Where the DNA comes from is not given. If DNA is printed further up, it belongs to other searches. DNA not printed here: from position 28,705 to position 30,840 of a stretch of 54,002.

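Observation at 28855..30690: Terminal NuoI/MbxN-type ferredoxin subunit fused to a GltD-like NAD(P)H:FAD oxidoreductase, a built-in NAD(P)H input module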

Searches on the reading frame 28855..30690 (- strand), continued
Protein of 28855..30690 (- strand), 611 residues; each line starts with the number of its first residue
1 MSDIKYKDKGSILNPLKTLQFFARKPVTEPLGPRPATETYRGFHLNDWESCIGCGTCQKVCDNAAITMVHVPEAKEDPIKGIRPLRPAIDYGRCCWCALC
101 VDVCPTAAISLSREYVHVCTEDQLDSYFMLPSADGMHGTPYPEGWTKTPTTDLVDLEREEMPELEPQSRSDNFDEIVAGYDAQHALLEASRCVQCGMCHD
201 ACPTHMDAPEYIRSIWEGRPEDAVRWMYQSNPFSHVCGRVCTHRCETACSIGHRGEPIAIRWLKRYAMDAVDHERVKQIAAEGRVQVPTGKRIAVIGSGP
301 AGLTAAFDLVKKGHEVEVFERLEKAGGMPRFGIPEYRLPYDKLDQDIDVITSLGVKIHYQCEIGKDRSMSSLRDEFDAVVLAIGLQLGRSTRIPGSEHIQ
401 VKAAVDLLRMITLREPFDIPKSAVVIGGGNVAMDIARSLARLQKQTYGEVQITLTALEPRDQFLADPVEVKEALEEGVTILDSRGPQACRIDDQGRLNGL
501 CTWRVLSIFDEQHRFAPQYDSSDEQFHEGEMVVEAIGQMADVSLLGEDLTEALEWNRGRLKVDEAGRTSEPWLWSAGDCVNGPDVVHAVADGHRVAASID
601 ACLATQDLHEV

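Call 19: search_solved_structures(query=window:28855-30690:-, max_evalue=0.00001, show_alignments=2)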
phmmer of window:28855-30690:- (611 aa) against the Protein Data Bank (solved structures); distinct sequences matched with E-value up to 0.00001: 56.
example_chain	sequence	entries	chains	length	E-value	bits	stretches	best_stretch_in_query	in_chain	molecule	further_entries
9bov_A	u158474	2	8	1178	1.5e-72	248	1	197-603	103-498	Molybdopterin oxidoreductase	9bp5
9n5u_A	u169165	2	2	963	4.5e-66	226.6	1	190-603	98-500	NfnA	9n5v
4ylf_B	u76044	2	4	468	1.1e-63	218.7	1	160-602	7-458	Dihydropyrimidine dehydrogenase subunit A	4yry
8oh5_C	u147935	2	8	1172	6.4e-62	212.9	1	171-603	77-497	Formate dehydrogenase-O, major subunit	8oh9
5jca_L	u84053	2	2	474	5e-60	206.7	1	158-604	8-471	NADH-dependent Ferredoxin:NADP Oxidoreductase (NfnI) subunit alpha | NADH-dependent Ferredoxin:NADP Oxidoreductase subunit alpha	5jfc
5vj7_A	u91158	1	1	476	1.6e-59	205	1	157-603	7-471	Oxidoreductase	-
6s6s_G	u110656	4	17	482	7.1e-46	159.9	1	159-601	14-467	Glutamate synthase [NADPH] small chain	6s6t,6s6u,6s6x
2vdc_G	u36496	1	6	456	6e-44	153.5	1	172-601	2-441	GLUTAMATE SYNTHASE [NADPH] SMALL CHAIN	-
7mfm_I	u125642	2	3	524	5.6e-37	130.5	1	151-446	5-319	Glutamate synthase (NADPH) small chain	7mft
1h7x_A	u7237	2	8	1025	1.6e-34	122.4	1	170-596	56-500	DIHYDROPYRIMIDINE DEHYDROGENASE | Dihydropyrimidine dehydrogenase [NADP(+)]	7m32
7m31_A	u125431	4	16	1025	1.6e-34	122.4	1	170-596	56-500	Dihydropyrimidine dehydrogenase [NADP(+)]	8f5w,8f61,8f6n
1gt8_A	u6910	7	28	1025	1.6e-34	122.4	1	170-596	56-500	DIHYDROPYRIMIDINE DEHYDROGENASE | Dihydropyrimidine dehydrogenase [NADP(+)]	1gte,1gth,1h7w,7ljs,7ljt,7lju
6u8y_N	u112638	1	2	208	1.1e-20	76.7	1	4-126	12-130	NADH dehydrogenase subunit I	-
6cfw_N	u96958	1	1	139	5.7e-11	44.6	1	21-127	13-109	NADH-plastoquinone oxidoreductase subunit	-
8e9g_I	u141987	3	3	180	1.4e-10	43.3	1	18-142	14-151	NADH-quinone oxidoreductase subunit I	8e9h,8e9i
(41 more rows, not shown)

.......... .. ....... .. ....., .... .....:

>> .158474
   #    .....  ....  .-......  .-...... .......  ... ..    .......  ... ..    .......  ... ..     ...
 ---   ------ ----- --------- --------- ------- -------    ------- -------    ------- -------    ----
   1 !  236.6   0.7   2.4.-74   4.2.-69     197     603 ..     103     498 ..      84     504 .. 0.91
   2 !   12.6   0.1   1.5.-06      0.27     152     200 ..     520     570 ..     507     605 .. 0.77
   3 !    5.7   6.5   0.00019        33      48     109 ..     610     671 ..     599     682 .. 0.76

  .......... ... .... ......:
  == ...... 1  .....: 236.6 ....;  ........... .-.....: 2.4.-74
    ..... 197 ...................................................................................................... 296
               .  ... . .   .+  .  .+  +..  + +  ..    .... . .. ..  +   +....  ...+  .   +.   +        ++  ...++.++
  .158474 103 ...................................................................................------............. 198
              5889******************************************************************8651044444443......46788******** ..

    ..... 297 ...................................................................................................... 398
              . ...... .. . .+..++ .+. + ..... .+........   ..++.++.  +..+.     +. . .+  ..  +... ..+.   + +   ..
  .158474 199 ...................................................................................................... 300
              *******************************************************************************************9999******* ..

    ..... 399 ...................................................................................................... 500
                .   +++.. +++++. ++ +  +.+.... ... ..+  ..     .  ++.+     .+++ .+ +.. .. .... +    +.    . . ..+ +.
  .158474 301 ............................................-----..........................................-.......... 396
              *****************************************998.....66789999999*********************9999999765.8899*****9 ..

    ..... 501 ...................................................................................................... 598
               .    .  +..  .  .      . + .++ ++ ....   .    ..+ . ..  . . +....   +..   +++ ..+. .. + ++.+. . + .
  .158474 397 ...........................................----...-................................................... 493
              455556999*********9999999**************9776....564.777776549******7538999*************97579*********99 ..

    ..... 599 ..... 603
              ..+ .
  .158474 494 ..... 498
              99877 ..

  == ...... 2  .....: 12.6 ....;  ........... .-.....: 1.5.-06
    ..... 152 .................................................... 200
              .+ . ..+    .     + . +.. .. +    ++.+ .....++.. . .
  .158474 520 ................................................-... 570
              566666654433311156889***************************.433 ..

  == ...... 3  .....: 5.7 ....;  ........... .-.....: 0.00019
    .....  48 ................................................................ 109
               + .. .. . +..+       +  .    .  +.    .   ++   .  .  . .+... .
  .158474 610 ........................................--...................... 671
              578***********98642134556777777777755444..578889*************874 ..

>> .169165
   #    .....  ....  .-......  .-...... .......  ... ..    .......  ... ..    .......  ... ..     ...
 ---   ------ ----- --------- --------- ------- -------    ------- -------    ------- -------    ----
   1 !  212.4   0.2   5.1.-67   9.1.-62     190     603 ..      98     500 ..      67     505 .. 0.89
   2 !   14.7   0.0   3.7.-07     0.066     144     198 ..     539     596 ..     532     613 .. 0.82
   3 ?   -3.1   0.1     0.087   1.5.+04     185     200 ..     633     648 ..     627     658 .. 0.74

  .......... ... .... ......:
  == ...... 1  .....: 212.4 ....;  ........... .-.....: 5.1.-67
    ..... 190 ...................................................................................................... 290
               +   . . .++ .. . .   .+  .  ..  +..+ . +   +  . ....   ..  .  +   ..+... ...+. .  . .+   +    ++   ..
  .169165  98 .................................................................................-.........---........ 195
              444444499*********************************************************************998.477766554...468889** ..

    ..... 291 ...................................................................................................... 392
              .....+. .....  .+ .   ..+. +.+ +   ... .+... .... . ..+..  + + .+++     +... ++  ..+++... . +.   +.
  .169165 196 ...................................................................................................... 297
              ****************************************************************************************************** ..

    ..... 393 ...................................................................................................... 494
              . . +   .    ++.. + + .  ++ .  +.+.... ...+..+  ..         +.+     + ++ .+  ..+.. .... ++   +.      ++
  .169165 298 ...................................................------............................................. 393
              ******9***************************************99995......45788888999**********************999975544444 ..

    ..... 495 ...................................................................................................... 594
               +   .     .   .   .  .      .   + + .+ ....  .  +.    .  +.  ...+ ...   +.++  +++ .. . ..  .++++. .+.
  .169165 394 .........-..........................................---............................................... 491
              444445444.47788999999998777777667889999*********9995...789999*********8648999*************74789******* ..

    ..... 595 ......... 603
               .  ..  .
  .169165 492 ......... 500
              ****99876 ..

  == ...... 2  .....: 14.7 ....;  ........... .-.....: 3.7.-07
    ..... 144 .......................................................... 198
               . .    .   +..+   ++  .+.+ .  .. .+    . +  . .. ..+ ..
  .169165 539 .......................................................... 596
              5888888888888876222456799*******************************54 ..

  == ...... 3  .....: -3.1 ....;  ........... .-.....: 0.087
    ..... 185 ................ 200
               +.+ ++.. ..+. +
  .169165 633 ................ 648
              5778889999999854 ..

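Call 39: search_protein_representatives(protein=window:28855-30690:-)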
Query: 611 residues. Proteins with E-value up to 0.001 (for the whole library): 20195; up to 1e-10: 9634; up to 1e-30: 3206. The best 150 are listed.
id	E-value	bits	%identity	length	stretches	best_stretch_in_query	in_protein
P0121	2.1e-192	657.2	50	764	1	2-606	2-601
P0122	1.9e-180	617.7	50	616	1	10-603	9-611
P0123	4.6e-152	523.9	44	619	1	6-601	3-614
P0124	4.7e-148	510.7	44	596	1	11-599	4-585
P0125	4.3e-147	507.5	44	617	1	8-604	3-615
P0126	7.5e-143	493.5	41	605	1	6-603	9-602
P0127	3.3e-140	484.8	53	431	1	181-602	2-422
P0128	2.3e-129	448.9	41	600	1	24-604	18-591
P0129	4.5e-124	431.5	40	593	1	11-604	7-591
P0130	1.1e-122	426.9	41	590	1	26-599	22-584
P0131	3.9e-120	418.5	69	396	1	206-475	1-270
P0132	3.2e-119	415.5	39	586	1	11-603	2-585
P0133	8.9e-118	410.7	68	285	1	328-606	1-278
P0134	5.4e-115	401.5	47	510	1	108-549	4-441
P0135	6.4e-115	401.2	40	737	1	11-604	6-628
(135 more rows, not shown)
